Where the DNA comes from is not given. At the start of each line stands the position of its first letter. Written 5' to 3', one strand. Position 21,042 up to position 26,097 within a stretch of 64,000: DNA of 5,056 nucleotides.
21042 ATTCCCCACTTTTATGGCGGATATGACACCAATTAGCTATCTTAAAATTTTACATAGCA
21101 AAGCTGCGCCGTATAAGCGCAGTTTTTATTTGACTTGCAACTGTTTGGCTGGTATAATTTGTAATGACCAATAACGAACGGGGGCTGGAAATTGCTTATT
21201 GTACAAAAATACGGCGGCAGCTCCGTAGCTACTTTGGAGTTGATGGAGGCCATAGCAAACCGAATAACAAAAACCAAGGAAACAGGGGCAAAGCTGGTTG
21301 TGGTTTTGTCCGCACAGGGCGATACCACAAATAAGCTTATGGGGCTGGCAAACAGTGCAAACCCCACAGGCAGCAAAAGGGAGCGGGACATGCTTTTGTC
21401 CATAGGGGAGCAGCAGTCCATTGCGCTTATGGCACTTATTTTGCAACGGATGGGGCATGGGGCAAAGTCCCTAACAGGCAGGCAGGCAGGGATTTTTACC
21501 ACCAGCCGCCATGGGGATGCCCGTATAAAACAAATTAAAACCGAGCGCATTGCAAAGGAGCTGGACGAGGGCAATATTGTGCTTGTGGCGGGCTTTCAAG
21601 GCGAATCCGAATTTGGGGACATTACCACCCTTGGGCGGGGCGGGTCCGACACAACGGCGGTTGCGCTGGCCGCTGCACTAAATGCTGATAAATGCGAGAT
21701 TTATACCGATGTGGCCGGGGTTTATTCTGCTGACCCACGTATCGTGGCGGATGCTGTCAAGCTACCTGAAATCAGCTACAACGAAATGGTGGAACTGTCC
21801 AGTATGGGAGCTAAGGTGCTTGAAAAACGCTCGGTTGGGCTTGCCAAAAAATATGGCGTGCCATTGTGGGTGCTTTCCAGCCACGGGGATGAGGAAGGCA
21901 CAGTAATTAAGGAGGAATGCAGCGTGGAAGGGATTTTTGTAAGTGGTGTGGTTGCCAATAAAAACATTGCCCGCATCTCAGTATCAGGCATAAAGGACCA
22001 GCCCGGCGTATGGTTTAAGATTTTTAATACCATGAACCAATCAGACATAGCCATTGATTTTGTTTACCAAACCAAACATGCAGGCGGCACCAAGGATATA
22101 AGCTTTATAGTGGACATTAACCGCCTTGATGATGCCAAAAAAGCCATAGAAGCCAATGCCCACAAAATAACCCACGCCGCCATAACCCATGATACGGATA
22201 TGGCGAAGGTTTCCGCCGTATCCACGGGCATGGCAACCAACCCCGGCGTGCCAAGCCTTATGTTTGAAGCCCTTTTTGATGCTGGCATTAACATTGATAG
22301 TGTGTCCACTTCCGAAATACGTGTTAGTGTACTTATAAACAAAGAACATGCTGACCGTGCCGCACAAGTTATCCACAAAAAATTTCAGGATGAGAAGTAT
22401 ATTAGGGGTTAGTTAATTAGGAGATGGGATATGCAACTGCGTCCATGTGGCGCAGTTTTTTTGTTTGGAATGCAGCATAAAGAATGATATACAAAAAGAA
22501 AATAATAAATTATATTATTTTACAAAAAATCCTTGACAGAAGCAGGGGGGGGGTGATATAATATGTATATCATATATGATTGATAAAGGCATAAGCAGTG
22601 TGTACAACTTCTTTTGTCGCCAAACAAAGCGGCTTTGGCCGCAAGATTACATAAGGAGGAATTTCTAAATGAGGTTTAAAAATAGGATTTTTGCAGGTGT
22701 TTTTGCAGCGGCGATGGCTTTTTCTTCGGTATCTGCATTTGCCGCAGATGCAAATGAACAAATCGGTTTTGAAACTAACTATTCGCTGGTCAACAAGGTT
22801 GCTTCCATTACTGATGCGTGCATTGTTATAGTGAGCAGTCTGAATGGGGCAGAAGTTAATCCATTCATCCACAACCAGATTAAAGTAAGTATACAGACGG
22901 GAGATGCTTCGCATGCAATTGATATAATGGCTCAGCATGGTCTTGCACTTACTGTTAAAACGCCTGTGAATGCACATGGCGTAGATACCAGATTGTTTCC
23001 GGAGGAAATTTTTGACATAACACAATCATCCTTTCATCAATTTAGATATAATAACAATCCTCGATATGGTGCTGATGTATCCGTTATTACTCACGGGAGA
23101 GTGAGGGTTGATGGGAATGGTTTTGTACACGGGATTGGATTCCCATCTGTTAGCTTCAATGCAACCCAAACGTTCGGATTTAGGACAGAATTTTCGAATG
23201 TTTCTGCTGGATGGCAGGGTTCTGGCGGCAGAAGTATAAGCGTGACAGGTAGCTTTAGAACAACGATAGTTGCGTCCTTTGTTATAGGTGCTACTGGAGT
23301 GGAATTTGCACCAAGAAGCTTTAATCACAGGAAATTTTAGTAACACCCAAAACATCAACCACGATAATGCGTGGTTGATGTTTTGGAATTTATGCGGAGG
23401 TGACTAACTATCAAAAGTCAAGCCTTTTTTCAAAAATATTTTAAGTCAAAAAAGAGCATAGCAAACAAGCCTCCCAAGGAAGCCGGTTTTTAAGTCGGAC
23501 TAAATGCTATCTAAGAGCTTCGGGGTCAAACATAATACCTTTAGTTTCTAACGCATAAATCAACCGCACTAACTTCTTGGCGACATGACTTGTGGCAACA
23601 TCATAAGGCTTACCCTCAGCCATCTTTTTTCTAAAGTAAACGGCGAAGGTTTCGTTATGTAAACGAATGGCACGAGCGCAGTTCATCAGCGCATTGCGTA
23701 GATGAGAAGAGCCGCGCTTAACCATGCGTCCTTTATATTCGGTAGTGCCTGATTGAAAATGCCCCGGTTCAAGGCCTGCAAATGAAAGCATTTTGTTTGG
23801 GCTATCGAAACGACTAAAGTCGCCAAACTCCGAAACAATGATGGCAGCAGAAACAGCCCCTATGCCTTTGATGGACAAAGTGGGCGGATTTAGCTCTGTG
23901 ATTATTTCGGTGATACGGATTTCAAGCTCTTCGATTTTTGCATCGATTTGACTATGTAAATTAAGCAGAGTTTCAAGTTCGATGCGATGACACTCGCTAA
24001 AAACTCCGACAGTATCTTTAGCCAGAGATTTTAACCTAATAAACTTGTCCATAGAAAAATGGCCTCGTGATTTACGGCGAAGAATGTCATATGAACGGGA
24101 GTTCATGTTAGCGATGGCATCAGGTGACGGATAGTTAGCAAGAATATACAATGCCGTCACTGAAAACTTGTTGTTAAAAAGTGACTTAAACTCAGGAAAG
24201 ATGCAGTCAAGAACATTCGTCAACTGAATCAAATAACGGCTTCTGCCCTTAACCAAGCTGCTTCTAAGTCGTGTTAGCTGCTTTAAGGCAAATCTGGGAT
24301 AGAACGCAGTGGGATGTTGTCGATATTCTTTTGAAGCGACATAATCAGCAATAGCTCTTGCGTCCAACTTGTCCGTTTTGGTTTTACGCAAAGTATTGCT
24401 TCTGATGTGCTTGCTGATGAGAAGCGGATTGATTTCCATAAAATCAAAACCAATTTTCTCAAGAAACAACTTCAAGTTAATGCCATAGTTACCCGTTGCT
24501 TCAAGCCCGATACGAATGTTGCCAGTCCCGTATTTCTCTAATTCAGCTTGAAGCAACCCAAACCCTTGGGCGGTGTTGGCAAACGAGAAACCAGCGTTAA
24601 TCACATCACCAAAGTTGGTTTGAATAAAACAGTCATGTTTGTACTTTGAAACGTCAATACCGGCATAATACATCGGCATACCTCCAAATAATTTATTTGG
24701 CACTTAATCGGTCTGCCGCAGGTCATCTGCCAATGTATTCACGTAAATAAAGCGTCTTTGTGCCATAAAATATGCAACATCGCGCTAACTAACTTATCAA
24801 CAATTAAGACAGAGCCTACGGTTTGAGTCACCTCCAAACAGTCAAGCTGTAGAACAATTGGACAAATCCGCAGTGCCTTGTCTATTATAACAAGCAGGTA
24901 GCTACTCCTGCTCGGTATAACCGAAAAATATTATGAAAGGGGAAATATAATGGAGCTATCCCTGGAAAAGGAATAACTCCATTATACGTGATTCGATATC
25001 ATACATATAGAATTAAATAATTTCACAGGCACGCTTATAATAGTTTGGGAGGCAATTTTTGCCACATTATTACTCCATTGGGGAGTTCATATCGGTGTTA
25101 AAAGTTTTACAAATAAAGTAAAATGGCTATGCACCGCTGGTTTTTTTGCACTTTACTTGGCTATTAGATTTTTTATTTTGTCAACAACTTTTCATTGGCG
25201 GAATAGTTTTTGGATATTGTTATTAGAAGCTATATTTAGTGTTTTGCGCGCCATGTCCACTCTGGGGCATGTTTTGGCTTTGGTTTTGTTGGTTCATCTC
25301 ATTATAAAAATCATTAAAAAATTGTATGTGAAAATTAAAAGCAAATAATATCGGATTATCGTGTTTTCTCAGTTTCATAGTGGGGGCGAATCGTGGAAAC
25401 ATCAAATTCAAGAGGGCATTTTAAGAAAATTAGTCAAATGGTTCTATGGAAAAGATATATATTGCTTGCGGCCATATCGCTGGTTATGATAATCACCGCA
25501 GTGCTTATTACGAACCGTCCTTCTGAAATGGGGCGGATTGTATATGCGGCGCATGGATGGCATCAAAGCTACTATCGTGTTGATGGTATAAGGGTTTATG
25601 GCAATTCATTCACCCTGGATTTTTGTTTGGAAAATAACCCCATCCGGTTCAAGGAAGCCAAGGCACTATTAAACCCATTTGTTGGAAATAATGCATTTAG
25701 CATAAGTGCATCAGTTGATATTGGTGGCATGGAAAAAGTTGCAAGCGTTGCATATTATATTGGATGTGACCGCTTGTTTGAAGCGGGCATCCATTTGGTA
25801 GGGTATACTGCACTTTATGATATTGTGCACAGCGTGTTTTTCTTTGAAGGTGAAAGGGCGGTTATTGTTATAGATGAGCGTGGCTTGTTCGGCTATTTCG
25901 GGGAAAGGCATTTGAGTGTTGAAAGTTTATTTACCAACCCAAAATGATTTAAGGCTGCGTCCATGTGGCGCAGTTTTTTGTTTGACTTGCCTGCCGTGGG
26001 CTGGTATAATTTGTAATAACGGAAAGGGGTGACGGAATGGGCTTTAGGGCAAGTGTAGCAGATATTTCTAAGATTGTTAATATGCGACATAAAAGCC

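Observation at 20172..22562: Poly-G tracts in the -35/-10 spacers of two paralogous secreted-protein genes: candidate phase-variable promoters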

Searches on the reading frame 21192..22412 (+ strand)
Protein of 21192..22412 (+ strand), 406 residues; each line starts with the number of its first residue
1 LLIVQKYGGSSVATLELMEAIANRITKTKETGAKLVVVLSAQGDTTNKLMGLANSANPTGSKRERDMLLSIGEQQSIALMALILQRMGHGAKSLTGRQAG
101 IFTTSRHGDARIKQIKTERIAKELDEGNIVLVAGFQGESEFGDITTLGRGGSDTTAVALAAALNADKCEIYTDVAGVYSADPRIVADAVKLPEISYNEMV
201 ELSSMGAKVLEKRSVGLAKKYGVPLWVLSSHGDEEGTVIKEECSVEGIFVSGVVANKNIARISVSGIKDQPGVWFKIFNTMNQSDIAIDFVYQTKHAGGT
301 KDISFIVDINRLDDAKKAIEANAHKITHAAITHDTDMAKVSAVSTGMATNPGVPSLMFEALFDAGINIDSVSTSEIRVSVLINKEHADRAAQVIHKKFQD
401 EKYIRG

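Call 11: search_protein_families(library=pfam, proteins=[window:21192-22412:+], max_evalue=0.1)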
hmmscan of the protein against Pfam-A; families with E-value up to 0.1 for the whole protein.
window:21192-22412:+ (406 aa): 4 families
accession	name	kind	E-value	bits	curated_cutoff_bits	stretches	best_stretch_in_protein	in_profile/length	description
PF00696.33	AA_kinase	-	4.1e-51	174.4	24.9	1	1-228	1-233/234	Amino acid kinase family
PF22468.2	ACT_9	-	2.6e-26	91.6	27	2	340-398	1-61/61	ACT domain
PF13840.12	ACT_7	-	3.1e-13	49.8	27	1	334-396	3-65/65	ACT domain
PF01842.31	ACT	-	6.7e-08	32.6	27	1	262-322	3-64/66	ACT domain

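Call 38: find_encoding_contigs(protein=window:21192-22412:+, flank=2500, max_places=10)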
Protein window:21192-22412:+ (406 aa): no gene with exactly this product is on record in the collection.

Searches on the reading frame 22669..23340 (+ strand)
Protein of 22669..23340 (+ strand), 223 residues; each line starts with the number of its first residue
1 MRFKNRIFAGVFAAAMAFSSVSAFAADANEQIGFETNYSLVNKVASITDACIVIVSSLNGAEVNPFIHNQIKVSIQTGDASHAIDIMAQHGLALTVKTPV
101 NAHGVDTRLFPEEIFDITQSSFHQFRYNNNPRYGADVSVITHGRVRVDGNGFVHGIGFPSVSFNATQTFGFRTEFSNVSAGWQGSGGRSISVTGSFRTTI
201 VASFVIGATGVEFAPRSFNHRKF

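Call 11: search_protein_families(library=pfam, proteins=[window:22669-23340:+], max_evalue=0.1)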
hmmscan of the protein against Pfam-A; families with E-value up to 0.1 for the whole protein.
window:22669-23340:+ (223 aa): 0 families

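Call 12: search_protein_families(library=ncbifam, proteins=[window:22669-23340:+], max_evalue=1)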
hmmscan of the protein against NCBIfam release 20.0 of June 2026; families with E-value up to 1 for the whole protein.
window:22669-23340:+ (223 aa): 1 family
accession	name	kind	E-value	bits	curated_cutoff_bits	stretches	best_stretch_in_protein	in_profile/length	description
NF033636.1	acid_shock_Asr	equivalog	0.037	14.8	50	1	6-29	3-25/119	acid resistance repetitive basic protein Asr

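Call 14: find_encoding_contigs(protein=window:22669-23340:+, flank=4000, max_places=10)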
Protein window:22669-23340:+ (223 aa): 4 contigs read that carry it; 4 places shown.
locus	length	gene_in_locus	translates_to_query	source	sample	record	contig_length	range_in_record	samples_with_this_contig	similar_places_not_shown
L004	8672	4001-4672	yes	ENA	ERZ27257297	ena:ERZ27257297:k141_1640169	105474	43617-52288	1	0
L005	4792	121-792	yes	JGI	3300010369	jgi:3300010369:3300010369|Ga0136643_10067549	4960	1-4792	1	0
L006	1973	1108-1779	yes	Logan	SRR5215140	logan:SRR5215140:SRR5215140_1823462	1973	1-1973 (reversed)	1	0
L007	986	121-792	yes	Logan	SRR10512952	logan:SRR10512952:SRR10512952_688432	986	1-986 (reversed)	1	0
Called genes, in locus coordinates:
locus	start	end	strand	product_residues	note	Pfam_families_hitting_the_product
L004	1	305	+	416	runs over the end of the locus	PF00266:Aminotran_5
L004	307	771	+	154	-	PF04266:ASCH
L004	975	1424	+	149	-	PF01592:NifU_N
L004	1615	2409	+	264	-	-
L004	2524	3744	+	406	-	PF00696:AA_kinase, PF01842:ACT (faint), PF22468:ACT_9 (weak), PF13840:ACT_7, PF22468:ACT_9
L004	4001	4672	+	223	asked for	-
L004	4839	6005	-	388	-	PF01548:DEDD_Tnp_IS110, PF02371:Transposase_20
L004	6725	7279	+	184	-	-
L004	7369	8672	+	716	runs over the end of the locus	PF22019:GlgB_N, PF02922:CBM_48, PF00128:Alpha-amylase, PF02806:Alpha-amylase_C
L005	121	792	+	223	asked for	-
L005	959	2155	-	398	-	PF01548:DEDD_Tnp_IS110, PF02371:Transposase_20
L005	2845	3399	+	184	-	-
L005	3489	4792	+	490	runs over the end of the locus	?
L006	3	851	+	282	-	?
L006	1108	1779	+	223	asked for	-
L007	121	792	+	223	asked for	-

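Call 17: find_homologous_proteins(query=window:22669-23340:+, max_evalue=0.001)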
Query window:22669-23340:+ (223 aa): 1 proteins with E <= 0.001 among 345 candidates.
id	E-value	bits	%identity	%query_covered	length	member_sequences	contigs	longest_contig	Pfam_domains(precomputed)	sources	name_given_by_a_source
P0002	1.6e-140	484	100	100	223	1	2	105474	-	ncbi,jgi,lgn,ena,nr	ncbi:MAG: hypothetical protein FWE21_02705 [Defluviitaleaceae bacterium]|nr:hypothetical protein [De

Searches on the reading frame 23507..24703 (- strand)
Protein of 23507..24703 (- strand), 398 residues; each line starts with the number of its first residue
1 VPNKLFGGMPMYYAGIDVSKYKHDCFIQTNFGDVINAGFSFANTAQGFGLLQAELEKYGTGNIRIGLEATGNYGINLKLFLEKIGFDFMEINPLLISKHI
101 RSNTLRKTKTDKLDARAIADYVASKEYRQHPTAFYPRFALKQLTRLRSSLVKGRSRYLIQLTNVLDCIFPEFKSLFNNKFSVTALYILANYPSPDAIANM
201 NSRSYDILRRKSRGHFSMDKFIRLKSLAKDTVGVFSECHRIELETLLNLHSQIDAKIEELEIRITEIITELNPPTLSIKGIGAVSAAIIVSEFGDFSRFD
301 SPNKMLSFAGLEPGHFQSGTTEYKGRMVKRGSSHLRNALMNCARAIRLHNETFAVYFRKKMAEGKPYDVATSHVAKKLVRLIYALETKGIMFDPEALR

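Call 11: search_protein_families(library=pfam, proteins=[window:23507-24703:-], max_evalue=0.1)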
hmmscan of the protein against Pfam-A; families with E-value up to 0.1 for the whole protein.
window:23507-24703:- (398 aa): 2 families
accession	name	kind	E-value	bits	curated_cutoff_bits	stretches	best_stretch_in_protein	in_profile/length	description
PF01548.23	DEDD_Tnp_IS110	-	3e-33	115.2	29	1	14-170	1-155/155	Transposase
PF02371.22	Transposase_20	-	1e-22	80.7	21.3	1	277-356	6-85/87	Transposase IS116/IS110/IS902 family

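Call 64: find_encoding_contigs(protein=window:23507-24673:-, flank=1500, max_places=10)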
Protein window:23507-24673:- (388 aa): 1 contig read that carries it; 1 place shown.
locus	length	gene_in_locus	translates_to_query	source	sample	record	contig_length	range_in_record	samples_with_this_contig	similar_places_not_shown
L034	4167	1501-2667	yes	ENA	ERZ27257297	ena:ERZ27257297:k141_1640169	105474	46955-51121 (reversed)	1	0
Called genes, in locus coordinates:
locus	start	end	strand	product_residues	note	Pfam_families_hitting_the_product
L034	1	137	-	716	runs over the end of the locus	PF22019:GlgB_N, PF02922:CBM_48, PF00128:Alpha-amylase, PF02806:Alpha-amylase_C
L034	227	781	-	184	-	-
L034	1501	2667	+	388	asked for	PF01548:DEDD_Tnp_IS110, PF02371:Transposase_20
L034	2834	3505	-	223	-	-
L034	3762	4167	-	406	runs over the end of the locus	PF00696:AA_kinase, PF01842:ACT (faint), PF22468:ACT_9 (weak), PF13840:ACT_7, PF22468:ACT_9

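Call 65: find_encoding_contigs(protein=window:23507-24703:-, flank=1500, max_places=10)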
Protein window:23507-24703:- (398 aa): no gene with exactly this product is on record in the collection.
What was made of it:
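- Tried and rejected: The aspartate kinase and the IS110 transposase gave nothing new (calls 38, 64, 65).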

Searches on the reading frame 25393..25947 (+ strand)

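Call 11: search_protein_families(library=pfam, proteins=[window:25393-25947:+], max_evalue=0.1)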
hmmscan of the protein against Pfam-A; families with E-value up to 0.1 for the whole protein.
window:25393-25947:+ (184 aa): 1 family
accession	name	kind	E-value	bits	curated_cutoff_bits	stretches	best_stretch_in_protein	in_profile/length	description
PF20799.2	PIMT_C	-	0.092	13.2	22.9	0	13-106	9-102/104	Protein-L-isoaspartyl O-methyltransferase, C-terminal domain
